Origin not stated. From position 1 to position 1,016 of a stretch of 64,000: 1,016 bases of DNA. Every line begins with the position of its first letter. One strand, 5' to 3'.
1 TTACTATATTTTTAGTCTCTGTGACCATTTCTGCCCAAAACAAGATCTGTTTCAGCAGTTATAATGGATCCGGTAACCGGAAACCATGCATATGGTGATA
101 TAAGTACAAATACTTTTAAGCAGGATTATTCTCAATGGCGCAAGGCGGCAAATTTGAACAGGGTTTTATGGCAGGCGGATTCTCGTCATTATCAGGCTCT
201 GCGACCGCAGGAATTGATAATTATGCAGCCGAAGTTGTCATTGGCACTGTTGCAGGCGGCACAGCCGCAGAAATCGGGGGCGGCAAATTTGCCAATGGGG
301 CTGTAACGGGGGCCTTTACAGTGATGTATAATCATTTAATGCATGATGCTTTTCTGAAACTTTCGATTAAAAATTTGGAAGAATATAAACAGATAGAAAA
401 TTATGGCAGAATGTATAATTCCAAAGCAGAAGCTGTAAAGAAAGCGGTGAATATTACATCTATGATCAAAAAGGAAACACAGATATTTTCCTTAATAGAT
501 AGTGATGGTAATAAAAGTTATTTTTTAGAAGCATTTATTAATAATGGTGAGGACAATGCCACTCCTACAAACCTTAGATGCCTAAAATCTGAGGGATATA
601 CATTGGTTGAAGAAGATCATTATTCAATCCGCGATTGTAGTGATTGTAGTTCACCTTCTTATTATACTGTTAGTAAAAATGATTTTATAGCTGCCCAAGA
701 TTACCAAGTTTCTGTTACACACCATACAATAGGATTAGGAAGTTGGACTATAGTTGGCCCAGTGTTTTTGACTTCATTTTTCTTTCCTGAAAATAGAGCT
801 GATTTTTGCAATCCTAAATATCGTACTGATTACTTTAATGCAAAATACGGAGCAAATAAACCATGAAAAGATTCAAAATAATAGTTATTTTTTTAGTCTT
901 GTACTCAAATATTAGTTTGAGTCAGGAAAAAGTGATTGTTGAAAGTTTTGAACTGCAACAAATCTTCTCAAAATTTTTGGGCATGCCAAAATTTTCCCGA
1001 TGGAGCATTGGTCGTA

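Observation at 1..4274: AT-rich island: one complete toxin cassette plus two orphan stubs built on a thrice-repeated ~190-bp module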

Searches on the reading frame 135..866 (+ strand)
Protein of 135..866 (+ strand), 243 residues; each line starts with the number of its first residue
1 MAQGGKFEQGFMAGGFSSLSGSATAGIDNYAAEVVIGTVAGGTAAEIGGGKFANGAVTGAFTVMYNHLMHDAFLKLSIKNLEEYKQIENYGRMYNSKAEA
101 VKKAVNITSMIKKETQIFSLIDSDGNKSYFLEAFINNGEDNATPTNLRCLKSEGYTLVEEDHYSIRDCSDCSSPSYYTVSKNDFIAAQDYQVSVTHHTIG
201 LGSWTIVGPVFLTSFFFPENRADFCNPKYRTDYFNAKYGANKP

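Call 6: search_protein_families(library=pfam, proteins=[window:135-866:+], max_evalue=1)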
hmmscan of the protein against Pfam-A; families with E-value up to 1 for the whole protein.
window:135-866:+ (243 aa): 4 families
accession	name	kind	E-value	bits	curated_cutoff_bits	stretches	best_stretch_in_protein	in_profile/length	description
PF12685.13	SpoIIIAH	-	0.013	15.9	30.6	1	79-125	97-144/191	SpoIIIAH-like protein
PF24943.1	Fn3_Dep-1_2nd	-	0.022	15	27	0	56-92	28-65/97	Dep-1 second Fn3-like domain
PF17878.8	ssDBP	-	0.12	12.8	27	1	153-195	20-61/81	Phage single-stranded DNA-binding protein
PF03217.20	SlpA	-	0.29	11.8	23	0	93-120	17-40/63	Surface layer protein A domain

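Call 9: find_encoding_contigs(protein=window:135-866:+, flank=10000, max_places=6)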
Protein window:135-866:+ (243 aa): 9 contigs read that carry it; 3 places shown.
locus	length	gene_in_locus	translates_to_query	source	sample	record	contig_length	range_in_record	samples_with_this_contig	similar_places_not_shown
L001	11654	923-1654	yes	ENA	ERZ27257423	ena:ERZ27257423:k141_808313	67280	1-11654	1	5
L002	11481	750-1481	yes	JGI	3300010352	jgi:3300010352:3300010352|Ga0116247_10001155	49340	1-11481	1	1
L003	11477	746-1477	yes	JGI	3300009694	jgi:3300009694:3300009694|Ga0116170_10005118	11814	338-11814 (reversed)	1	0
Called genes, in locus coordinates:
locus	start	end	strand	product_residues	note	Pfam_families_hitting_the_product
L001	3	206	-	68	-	?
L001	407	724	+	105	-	-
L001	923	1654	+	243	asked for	-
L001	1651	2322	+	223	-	-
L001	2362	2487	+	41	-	-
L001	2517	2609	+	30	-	-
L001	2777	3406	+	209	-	-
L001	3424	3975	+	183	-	-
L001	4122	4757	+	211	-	-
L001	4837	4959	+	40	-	-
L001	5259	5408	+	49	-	-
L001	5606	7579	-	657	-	PF00750:tRNA-synt_1d, PF05746:DALR_1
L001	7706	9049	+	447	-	-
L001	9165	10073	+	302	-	PF02729:OTCace_N, PF00185:OTCace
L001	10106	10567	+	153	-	PF01948:PyrI, PF02748:PyrI_C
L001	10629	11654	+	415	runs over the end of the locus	PF03051:Peptidase_C1_2 (faint)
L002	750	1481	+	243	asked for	-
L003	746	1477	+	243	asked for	-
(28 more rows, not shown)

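Call 10: find_homologous_proteins(query=window:135-866:+, max_evalue=0.001)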
Query window:135-866:+ (243 aa): 118 proteins with E <= 0.001 among 854 candidates.
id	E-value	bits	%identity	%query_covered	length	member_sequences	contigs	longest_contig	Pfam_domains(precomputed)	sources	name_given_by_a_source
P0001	3.1e-152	523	100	95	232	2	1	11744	-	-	-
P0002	4.3e-96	339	64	98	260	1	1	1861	-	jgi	jgi:hypothetical protein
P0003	1.9e-52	196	45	97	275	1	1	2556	-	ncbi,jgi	jgi:hypothetical protein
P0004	1.5e-45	174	46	84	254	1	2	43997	-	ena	-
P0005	1.0e-27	116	59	47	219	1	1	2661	-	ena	-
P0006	2.9e-23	101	36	84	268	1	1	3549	-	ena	-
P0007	7.6e-23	100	36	87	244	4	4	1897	-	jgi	jgi:hypothetical protein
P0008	6.9e-22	96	34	91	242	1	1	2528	-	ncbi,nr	ncbi:MAG: hypothetical protein EOM83_17025 [Clostridia bacterium]|nr:hypothetical protein [Clostridi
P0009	3.2e-20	91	35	83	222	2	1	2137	-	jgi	-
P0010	2.1e-18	85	33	81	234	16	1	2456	-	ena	-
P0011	2.5e-18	85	35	82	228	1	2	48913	-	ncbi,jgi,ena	-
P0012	3.4e-18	84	32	90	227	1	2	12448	-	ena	-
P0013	3.9e-18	84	32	75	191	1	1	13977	-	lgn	-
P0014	4.5e-18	84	35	91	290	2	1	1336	-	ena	-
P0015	6.0e-18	84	34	71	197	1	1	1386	-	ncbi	-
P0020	1.6e-16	79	37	84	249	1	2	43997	-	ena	-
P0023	1.4e-14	73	33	76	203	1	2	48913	-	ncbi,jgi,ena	-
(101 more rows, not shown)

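Call 16: find_encoding_contigs(protein=P0004, flank=10000, max_places=3)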
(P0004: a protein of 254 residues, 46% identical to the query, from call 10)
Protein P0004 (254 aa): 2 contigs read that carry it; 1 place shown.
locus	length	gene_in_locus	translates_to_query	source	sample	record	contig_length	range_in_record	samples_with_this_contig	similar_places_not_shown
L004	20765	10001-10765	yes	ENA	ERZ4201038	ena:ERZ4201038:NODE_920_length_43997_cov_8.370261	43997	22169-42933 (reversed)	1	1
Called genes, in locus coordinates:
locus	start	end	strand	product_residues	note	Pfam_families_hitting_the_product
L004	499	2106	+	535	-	-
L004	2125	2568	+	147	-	PF18962:Por_Secre_tail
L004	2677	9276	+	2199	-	PF03534:SpvB, PF13517:FG-GAP_3 (faint), PF01839:FG-GAP (faint), PF20041:DUF6443 (faint), PF05593:RHS_repeat (faint)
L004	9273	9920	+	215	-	-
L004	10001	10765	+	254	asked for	-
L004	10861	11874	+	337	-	PF01548:DEDD_Tnp_IS110, PF02371:Transposase_20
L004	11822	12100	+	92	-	-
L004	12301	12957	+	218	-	-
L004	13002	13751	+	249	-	-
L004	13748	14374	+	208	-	-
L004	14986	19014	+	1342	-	PF10145:PhageMin_Tail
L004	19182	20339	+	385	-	-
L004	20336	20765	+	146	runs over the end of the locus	-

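Call 17: find_encoding_contigs(protein=P0011, flank=10000, max_places=3)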
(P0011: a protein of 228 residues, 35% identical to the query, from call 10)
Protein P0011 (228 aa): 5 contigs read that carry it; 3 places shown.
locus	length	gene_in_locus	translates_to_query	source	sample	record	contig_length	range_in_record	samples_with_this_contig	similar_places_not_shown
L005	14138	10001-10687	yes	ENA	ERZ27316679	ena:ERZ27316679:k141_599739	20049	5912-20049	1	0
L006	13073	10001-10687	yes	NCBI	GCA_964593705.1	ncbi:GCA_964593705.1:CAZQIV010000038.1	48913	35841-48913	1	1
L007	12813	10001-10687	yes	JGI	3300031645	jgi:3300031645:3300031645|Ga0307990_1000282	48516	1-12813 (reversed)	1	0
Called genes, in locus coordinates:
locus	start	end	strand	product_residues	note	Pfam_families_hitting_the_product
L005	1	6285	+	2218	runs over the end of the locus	PF03534:SpvB, PF13517:FG-GAP_3 (faint), PF05593:RHS_repeat (faint), PF12256:TcdB_toxin_midN (weak)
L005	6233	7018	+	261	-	-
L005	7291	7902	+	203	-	-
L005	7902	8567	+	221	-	-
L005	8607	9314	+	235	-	-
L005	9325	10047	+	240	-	-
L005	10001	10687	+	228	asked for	-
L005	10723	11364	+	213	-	-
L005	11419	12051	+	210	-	-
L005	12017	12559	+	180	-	-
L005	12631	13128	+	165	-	-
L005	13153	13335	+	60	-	-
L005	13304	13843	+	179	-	-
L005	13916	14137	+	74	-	?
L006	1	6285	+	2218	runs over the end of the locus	PF03534:SpvB, PF13517:FG-GAP_3 (faint), PF05593:RHS_repeat (faint), PF12256:TcdB_toxin_midN (weak)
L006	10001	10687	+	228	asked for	-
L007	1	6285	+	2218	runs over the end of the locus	PF03534:SpvB, PF13517:FG-GAP_3 (faint), PF05593:RHS_repeat (faint), PF12256:TcdB_toxin_midN (weak)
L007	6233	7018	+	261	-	-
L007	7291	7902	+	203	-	-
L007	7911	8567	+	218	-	-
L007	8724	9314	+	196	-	-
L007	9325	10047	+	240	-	-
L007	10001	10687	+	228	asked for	-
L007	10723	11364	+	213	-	-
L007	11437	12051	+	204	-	-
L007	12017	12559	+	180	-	-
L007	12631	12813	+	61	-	?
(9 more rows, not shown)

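Call 23: search_protein_families(library=pfam, proteins=[L004:2125-2568:+, L004:499-2106:+, L001:3-206:-, L004:2677-9276:+], max_evalue=0.01)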
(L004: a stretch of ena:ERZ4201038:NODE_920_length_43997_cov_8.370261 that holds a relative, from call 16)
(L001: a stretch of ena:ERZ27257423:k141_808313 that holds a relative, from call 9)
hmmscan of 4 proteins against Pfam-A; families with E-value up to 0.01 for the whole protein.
L004:2125-2568:+ (147 aa): 1 family
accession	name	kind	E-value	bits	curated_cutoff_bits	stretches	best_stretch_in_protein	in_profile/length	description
PF18962.6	Por_Secre_tail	-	1.1e-08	35.7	27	1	74-145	1-74/75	Secretion system C-terminal sorting domain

L004:499-2106:+ (535 aa): 0 families

L001:3-206:- (68 aa): 1 family
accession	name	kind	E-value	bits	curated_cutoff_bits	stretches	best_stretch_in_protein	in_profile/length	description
PF14294.11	DUF4372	-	9.4e-21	74.2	25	1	9-67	2-60/74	Domain of unknown function (DUF4372)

L004:2677-9276:+ (2199 aa): 5 families
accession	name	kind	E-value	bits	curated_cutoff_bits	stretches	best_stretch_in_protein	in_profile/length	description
PF01839.29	FG-GAP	-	3.2e-15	56.1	22.1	0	635-647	8-20/37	FG-GAP repeat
PF13517.12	FG-GAP_3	-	5.1e-14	53.1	26.9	3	520-592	2-60/61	FG-GAP-like repeat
PF05593.20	RHS_repeat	-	9.5e-13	48.6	22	1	1293-1320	8-35/38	RHS Repeat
PF03534.18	SpvB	-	6e-11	42.5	22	1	100-266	5-181/287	Salmonella virulence plasmid 65kDa B protein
PF20041.5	DUF6443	-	9.5e-07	29.6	27.8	1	1207-1275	26-89/137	Domain of unknown function (DUF6443)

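Call 24: find_homologous_proteins(query=A3, max_evalue=10)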
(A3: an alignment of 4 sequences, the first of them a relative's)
Query A3 (4 sequences) (139 aa, profile of the alignment): 8 proteins with E <= 10 among 242 candidates.
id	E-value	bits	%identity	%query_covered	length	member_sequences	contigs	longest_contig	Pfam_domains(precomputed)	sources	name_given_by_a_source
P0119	4.7e-87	307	100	100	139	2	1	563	PF18962.8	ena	-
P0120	2.5e-47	178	56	97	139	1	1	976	PF18962.8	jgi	jgi:hypothetical protein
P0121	9.6e-35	137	43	100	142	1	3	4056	PF18962.8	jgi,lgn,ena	-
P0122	1.2e-34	137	43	100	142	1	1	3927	PF18962.8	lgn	-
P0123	3.2e-32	129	45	93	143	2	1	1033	PF18962.8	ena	-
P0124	1.0e-4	40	46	19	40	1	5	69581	-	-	-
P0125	1.0e-4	40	-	-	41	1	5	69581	-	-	-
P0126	2.9e-1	29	42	21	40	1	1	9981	-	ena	-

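Call 26: find_encoding_contigs(protein=P0121, flank=10000, max_places=4)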
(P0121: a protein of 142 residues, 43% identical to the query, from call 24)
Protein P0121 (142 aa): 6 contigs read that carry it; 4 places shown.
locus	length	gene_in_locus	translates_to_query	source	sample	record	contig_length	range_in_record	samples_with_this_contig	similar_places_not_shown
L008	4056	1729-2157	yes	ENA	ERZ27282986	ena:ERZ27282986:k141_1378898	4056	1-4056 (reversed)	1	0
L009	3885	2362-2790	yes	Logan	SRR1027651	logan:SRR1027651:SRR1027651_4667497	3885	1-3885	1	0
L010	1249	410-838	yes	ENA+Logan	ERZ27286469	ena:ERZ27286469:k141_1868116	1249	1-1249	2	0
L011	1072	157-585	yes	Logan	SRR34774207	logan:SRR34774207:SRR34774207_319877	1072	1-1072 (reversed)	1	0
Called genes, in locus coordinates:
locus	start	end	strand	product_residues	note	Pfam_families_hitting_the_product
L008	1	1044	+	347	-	?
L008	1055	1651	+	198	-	-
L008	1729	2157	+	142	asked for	PF18962:Por_Secre_tail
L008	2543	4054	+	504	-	?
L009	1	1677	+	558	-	?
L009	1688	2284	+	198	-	-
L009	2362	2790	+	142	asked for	PF18962:Por_Secre_tail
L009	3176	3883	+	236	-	?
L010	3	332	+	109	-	?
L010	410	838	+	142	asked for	PF18962:Por_Secre_tail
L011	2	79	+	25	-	?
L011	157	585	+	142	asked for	PF18962:Por_Secre_tail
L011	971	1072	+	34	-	?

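Call 27: find_encoding_contigs(protein=P0126, flank=10000, max_places=4)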
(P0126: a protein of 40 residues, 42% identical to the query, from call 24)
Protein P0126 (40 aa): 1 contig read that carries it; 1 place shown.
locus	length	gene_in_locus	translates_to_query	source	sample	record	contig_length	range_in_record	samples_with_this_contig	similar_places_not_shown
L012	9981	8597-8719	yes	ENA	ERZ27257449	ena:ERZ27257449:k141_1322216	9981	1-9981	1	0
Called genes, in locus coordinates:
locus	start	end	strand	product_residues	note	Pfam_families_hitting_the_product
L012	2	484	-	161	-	?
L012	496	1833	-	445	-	PF02881:SRP54_N, PF06414:Zeta_toxin, PF13401:AAA_22 (faint), PF00448:SRP54, PF02978:SRP_SPB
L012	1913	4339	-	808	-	-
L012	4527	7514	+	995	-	PF13734:Inhibitor_I69, PF01640:Peptidase_C10, PF15902:Sortilin-Vps10 (faint), PF18962:Por_Secre_tail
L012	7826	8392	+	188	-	-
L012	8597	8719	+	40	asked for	-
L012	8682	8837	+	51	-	-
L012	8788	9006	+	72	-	-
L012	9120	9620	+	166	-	PF07719:TPR_2 (faint), PF13181:TPR_8 (faint), PF00515:TPR_1 (faint)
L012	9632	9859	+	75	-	-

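Call 39: search_solved_structures(query=A5, max_evalue=10, show_alignments=2)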
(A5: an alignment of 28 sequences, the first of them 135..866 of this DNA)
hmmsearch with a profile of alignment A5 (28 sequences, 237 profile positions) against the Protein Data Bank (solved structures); distinct sequences matched with E-value up to 10: 1.
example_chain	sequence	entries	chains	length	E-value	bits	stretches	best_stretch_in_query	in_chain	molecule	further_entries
9ec7_A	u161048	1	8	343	0.91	12.4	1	152-197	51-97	Immunoglobulin heavy chain alpha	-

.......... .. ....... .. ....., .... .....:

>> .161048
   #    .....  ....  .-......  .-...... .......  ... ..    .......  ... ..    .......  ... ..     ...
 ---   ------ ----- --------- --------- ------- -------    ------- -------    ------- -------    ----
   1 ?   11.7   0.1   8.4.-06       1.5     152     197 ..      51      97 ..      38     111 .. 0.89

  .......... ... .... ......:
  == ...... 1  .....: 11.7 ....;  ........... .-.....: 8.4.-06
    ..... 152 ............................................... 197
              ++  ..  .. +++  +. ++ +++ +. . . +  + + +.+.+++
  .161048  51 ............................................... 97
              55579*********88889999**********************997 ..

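Call 40: search_protein_families(library=pfam, alignment_id=A5, max_evalue=0.1)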
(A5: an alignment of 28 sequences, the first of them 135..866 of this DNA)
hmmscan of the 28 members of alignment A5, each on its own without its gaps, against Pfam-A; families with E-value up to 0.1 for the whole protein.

A. member 1, window:135-866:+ (243 aa): 2 families
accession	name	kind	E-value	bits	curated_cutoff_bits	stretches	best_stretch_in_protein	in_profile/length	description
PF12685.13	SpoIIIAH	-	0.013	15.9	30.6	1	79-125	97-144/191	SpoIIIAH-like protein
PF24943.1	Fn3_Dep-1_2nd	-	0.022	15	27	0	56-92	28-65/97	Dep-1 second Fn3-like domain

B. families by the number of members that match (of 28 scanned): 8 families
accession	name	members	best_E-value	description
PF12336.13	SOXp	3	0.059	SOX transcription factor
PF04830.18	DUF637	2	0.013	Possible hemagglutinin (DUF637)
PF14220.11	DUF4329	1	0.0019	Domain of unknown function (DUF4329)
PF08884.16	Flagellin_D3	1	0.0023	Flagellin D3 domain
PF25618.1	PhiKZ_gp91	1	0.011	Bacteriophage PhiKZ vertex-binding protein gp91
PF12685.13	SpoIIIAH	1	0.013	SpoIIIAH-like protein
PF24943.1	Fn3_Dep-1_2nd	1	0.022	Dep-1 second Fn3-like domain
PF01555.25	N6_N4_Mtase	1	0.036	DNA methylase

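Call 46: predict_structure(alignment_id=A5)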
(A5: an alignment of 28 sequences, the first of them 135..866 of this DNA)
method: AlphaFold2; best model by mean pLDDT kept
length: 243 residues; sequences in the alignment: 28
mean_pLDDT: 73.4   pTM: 0.65
mean pLDDT of the five models: 73.4, 72.6, 71.5, 71.2, 70.7
residues with pLDDT >= 90: 67; 70-90: 83; 50-70: 43; < 50: 50
segments of 3 or more residues with pLDDT < 50: 1-29, 41-50, 239-243
pLDDT, mean of each block of 10 residues (from residue 1): 37 40 44 51 43 67 79 85 91 97 93 92 98 75 77 95 77 59 86 91 83 79 76 61 33
secondary structure, 60 per line:
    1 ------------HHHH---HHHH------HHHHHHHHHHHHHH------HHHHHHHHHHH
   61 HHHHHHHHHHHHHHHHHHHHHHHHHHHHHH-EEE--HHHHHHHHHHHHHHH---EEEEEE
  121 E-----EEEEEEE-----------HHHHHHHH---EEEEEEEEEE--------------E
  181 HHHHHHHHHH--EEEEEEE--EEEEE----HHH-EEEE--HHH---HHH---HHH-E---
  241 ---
elements in order: H13-16 H20-23 H30-43 H50-90 E92-94 H97-111 E115-121 E127-133 H145-152 E156-165 H181-190 E193-199 E202-206 E215-218
